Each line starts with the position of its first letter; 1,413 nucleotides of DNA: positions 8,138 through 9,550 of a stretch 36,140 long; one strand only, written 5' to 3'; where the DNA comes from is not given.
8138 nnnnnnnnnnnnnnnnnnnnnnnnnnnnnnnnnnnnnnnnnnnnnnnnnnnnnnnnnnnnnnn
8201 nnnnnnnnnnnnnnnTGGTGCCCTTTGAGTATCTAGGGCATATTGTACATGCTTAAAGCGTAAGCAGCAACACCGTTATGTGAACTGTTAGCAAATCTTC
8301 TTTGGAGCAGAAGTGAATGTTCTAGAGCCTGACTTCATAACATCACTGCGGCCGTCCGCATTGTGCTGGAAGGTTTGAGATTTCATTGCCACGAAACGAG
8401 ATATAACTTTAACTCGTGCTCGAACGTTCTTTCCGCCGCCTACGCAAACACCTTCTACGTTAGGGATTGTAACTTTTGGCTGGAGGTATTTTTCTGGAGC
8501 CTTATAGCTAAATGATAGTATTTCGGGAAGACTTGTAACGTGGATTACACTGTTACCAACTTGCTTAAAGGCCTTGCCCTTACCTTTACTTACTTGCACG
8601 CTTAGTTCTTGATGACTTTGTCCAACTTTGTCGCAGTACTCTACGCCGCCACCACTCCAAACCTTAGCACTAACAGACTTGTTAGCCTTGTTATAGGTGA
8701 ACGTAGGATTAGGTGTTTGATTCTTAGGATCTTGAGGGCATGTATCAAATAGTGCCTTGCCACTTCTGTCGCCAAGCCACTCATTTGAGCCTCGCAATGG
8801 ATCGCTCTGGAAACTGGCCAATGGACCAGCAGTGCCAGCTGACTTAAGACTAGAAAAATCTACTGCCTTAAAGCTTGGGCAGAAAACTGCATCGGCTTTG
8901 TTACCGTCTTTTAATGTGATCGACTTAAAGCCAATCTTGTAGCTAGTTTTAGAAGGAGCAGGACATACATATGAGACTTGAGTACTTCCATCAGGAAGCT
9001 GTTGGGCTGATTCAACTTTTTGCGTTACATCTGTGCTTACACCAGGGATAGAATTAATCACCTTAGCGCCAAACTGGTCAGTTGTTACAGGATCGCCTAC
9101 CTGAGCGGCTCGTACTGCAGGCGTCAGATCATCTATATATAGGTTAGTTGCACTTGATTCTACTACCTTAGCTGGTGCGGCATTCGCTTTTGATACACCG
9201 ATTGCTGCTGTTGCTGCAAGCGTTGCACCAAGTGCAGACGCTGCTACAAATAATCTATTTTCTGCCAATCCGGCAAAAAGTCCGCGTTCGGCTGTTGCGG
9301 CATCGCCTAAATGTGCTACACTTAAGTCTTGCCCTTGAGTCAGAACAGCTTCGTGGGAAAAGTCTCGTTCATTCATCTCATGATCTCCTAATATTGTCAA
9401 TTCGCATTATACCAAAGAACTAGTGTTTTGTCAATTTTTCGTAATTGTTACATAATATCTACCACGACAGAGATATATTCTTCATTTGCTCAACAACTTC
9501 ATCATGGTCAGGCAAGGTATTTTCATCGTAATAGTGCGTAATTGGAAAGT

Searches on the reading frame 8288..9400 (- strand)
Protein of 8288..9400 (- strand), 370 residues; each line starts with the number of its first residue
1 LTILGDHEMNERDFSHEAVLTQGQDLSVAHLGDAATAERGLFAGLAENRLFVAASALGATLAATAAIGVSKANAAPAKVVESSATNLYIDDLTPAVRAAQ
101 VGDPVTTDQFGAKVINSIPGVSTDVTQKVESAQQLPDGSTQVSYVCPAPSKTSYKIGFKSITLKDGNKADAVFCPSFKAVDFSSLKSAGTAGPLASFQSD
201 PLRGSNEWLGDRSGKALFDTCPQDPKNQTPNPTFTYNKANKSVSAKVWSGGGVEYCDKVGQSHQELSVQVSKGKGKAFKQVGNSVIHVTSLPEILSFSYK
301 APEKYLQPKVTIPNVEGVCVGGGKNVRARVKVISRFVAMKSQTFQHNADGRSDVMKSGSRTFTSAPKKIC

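Call 5: search_protein_families(library=pfam, proteins=[window:8288-9400:-], max_evalue=1)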
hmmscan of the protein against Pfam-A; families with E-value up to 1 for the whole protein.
window:8288-9400:- (370 aa): 0 families

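Call 6: search_protein_families(library=ncbifam, proteins=[window:8288-9400:-], max_evalue=1)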
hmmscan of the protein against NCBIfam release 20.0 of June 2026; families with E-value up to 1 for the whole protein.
window:8288-9400:- (370 aa): 0 families
